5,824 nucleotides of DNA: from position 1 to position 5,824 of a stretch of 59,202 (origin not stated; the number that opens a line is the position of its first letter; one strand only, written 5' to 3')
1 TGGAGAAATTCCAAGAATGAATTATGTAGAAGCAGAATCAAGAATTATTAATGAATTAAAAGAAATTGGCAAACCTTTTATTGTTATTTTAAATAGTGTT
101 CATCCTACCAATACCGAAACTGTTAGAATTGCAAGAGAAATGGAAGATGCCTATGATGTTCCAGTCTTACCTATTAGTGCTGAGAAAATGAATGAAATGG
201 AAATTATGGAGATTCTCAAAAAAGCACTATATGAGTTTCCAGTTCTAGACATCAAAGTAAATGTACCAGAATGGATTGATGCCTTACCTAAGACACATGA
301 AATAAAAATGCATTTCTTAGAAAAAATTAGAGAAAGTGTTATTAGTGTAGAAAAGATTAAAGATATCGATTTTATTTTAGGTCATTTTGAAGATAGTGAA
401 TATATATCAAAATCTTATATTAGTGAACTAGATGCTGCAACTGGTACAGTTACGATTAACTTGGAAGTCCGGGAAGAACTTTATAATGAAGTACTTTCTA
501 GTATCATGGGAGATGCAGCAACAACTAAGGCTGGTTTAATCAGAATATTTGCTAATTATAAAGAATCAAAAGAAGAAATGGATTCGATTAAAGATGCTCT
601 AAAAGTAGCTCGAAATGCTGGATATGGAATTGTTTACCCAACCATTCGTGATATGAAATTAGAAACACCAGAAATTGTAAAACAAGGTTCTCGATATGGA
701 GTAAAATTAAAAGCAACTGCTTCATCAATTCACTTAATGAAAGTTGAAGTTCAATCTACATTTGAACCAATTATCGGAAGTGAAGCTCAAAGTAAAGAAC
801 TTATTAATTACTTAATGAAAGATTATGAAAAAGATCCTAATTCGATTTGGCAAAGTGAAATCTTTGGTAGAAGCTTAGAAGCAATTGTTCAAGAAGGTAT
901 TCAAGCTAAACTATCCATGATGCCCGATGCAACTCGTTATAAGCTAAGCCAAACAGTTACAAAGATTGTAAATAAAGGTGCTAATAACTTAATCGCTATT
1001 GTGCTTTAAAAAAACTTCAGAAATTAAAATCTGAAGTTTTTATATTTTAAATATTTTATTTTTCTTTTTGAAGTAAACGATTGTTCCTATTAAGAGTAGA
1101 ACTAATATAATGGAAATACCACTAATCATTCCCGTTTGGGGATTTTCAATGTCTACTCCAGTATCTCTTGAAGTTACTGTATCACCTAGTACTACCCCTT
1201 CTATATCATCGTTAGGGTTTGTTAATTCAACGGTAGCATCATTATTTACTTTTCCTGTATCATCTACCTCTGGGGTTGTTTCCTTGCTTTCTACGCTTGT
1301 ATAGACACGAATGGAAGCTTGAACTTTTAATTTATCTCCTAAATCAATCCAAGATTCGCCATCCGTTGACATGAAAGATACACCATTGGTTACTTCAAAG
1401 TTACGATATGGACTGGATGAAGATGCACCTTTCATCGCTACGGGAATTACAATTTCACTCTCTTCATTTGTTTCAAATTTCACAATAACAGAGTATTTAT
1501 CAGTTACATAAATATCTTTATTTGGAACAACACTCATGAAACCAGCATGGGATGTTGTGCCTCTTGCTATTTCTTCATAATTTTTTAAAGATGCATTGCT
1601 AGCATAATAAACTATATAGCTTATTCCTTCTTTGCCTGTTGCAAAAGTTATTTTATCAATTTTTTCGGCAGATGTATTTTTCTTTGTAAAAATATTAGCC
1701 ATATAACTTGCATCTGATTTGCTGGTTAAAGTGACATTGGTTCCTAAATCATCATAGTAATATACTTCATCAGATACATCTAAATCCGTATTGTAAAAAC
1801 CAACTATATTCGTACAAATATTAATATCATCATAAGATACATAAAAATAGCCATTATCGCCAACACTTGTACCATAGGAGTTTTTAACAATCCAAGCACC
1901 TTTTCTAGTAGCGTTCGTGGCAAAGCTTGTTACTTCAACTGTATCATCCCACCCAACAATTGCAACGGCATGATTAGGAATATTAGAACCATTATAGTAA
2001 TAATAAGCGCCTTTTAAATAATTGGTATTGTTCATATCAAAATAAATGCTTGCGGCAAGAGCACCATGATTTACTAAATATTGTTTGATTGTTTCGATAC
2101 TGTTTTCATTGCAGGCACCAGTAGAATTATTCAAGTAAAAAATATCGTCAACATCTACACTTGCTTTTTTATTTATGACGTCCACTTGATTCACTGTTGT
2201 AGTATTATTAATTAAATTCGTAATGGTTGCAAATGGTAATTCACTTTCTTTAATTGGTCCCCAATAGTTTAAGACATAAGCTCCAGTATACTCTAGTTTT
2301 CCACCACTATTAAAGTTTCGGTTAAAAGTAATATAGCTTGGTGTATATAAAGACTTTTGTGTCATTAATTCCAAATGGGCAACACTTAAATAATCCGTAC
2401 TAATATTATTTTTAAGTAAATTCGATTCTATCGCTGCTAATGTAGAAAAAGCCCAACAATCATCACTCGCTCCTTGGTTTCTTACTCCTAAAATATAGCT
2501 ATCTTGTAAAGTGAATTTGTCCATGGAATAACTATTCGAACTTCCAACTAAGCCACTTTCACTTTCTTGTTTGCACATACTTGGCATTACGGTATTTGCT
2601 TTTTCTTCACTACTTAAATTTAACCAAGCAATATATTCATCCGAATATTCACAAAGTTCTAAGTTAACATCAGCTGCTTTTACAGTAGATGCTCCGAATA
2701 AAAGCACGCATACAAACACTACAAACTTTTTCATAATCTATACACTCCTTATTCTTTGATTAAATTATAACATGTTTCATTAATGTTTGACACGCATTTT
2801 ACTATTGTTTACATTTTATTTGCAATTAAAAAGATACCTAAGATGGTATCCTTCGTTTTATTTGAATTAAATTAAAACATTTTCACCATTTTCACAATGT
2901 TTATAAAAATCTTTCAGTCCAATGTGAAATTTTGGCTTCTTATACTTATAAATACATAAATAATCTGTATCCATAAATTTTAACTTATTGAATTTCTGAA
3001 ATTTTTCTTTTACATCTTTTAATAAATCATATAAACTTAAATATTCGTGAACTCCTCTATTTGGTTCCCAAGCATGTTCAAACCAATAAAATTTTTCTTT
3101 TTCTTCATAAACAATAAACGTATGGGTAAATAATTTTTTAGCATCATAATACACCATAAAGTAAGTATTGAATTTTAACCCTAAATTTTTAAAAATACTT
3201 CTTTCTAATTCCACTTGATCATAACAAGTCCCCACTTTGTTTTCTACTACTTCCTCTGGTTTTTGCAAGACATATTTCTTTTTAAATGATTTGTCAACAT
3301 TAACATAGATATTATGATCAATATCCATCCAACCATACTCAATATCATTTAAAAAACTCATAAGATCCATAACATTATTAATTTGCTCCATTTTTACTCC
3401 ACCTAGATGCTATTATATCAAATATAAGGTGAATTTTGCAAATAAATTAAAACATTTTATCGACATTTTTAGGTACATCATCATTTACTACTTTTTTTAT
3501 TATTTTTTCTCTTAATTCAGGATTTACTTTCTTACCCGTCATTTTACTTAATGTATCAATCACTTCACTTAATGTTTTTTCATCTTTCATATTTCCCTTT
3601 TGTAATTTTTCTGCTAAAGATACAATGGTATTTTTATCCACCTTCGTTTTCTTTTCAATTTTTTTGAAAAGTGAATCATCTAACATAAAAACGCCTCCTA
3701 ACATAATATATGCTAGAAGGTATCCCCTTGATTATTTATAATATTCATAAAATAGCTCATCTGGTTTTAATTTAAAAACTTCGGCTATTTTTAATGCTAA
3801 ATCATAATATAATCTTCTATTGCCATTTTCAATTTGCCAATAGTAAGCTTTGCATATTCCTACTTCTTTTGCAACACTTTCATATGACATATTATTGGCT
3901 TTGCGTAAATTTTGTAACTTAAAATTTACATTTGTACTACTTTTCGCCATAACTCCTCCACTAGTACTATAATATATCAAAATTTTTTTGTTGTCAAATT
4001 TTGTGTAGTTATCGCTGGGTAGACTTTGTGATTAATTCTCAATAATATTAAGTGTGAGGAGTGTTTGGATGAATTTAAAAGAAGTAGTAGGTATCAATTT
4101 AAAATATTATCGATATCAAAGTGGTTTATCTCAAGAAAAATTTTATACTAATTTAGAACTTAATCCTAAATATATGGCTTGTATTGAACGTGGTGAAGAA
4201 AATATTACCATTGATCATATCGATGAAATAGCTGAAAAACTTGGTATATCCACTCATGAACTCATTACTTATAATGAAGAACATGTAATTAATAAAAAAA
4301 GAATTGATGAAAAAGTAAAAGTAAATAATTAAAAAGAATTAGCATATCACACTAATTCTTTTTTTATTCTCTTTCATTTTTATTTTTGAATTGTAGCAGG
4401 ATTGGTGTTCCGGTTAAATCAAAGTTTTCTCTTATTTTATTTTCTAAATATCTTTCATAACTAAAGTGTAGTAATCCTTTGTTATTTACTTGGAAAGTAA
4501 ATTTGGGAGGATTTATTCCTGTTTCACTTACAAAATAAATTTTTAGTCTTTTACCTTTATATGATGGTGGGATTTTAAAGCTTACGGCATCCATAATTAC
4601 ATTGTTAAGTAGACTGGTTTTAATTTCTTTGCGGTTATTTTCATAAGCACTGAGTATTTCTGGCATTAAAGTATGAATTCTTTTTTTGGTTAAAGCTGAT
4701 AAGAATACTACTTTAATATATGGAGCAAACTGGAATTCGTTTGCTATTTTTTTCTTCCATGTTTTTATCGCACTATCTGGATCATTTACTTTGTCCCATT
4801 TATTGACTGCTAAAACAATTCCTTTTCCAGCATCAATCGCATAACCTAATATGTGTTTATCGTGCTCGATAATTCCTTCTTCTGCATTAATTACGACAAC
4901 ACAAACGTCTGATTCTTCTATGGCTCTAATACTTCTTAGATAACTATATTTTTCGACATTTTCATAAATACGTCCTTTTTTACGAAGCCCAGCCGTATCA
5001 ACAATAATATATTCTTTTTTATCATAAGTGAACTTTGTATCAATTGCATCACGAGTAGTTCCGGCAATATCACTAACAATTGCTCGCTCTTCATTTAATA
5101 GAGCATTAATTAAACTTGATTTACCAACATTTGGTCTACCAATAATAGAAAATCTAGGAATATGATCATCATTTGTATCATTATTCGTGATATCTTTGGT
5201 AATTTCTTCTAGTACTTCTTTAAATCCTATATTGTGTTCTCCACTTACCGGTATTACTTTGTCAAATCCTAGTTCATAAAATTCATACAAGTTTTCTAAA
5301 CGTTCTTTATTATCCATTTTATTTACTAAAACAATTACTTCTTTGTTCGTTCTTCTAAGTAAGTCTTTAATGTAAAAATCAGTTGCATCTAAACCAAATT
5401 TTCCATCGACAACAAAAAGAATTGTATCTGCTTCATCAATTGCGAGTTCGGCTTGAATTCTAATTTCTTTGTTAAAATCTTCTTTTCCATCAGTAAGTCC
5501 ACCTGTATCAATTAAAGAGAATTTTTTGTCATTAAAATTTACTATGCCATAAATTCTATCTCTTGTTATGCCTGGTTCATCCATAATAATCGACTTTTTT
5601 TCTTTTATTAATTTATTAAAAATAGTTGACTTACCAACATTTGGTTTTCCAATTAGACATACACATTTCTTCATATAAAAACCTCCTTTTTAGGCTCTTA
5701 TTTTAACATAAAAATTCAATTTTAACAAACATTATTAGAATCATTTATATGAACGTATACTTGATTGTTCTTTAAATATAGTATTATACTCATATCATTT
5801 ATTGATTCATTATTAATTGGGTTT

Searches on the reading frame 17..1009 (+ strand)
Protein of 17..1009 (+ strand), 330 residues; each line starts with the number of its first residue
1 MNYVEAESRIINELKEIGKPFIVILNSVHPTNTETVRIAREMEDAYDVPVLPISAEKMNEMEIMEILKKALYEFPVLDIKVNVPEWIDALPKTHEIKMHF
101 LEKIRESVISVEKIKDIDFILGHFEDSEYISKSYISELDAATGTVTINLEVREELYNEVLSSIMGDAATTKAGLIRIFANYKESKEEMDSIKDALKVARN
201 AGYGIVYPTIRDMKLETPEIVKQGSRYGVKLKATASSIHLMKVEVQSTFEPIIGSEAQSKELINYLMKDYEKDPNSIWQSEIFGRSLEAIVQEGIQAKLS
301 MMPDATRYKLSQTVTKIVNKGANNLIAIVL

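Call 59: search_protein_families(library=pfam, proteins=[window:17-1009:+], max_evalue=0.00001)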
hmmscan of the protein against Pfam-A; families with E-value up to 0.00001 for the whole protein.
window:17-1009:+ (330 aa): 3 families
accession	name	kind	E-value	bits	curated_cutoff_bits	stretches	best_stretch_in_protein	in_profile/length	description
PF20438.3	SpoIVA_middle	-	9.3e-55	185.9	25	1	78-254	3-179/179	Stage IV sporulation protein A, middle domain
PF20439.3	SpoIVA_C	-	3.8e-29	101.1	25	1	255-330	1-76/76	Sporulation stage IV protein A, C-terminal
PF09547.16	SpoIVA_ATPase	-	1.3e-21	77.5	26.6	1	2-75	164-237/237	Stage IV sporulation protein A, ATPase domain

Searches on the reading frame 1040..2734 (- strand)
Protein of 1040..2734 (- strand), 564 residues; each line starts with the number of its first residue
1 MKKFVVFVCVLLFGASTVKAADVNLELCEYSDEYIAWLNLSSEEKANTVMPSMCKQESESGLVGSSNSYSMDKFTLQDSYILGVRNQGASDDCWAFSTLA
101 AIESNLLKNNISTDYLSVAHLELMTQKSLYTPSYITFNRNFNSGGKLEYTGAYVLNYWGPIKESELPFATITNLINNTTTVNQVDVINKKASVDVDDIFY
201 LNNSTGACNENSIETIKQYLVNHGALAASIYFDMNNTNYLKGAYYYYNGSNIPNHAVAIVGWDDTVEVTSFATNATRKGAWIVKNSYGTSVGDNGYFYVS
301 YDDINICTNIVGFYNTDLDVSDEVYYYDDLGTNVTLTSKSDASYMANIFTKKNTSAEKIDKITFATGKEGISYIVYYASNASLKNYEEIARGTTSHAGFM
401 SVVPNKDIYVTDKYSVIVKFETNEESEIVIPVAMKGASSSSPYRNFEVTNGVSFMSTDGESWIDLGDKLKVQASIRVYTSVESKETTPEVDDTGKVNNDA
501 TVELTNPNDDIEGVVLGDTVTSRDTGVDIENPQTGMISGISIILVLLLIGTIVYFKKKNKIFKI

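Call 59: search_protein_families(library=pfam, proteins=[window:1040-2734:-], max_evalue=0.00001)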
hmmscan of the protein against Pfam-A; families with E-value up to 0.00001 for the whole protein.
window:1040-2734:- (564 aa): 2 families
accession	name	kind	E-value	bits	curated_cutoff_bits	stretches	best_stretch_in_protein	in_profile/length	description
PF18560.7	Lectin_like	-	5.2e-20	72.7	27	1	324-479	1-156/156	Lectin like domain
PF00112.29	Peptidase_C1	-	2.7e-19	70.5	20.7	1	78-307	11-210/220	Papain family cysteine protease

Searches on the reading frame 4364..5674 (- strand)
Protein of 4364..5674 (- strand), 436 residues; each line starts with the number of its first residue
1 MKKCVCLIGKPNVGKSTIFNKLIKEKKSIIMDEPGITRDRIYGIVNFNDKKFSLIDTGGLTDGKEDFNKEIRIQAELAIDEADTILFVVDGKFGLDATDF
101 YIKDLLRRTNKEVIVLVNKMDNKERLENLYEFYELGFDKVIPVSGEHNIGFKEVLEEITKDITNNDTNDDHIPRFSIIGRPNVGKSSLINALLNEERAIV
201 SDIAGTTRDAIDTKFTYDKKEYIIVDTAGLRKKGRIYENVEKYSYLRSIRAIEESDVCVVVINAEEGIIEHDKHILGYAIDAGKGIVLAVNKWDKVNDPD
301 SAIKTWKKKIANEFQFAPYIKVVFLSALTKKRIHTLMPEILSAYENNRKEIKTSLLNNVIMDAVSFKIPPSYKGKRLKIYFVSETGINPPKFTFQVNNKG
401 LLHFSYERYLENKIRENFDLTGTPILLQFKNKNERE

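Call 9: search_protein_families(library=pfam, proteins=[window:4364-5674:-])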
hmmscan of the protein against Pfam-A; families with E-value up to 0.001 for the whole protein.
window:4364-5674:- (436 aa): 18 families
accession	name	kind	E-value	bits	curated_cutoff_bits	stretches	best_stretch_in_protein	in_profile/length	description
PF01926.29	MMR_HSR1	-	5.4e-58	194.5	21.9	2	175-292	2-113/113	50S ribosome-binding GTPase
PF02421.24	FeoB_N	-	1.5e-29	103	27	2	5-158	3-156/156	Ferrous iron transport protein B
PF14714.11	KH_dom-like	-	2.6e-29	101.8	27.3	1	351-430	2-81/81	KH-domain-like of EngA bacterial GTPase enzymes, C-terminal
PF00009.33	GTP_EFTU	-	4e-28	98.7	26.5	2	172-342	3-184/188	Elongation factor Tu GTP binding domain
PF03193.22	RsgA_GTPase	-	1.6e-11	44.8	30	1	107-232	50-170/174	RsgA GTPase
PF00350.29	Dynamin_N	-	3.3e-11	44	27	0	177-211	3-36/168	Dynamin family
PF08477.19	Roc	-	2.4e-09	37.9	27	0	5-121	2-119/119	Ras of Complex, Roc, domain of DAPkinase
PF04548.22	AIG1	-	8.3e-09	35.5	27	0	5-92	3-94/212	AIG1 family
PF00071.28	Ras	-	2.2e-07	31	21.6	0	5-124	2-118/162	Ras family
PF09439.16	SRPRB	-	7.1e-06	26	25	0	3-91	4-82/178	Signal recognition particle receptor beta subunit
PF13401.12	AAA_22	-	3e-05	24.8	27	0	2-92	5-65/130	AAA domain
PF13479.12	AAA_24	-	9e-05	22.8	27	0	2-32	2-30/195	AAA domain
PF10662.15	PduV-EutP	-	9.5e-05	22.7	21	0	4-158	3-141/143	Ethanolamine utilisation - propanediol utilisation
PF05621.17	TniB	-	0.00018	21.4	22.4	0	3-27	36-60/189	Bacterial TniB protein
PF00910.28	RNA_helicase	-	0.0002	22.2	21.5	0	5-28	1-24/105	RNA helicase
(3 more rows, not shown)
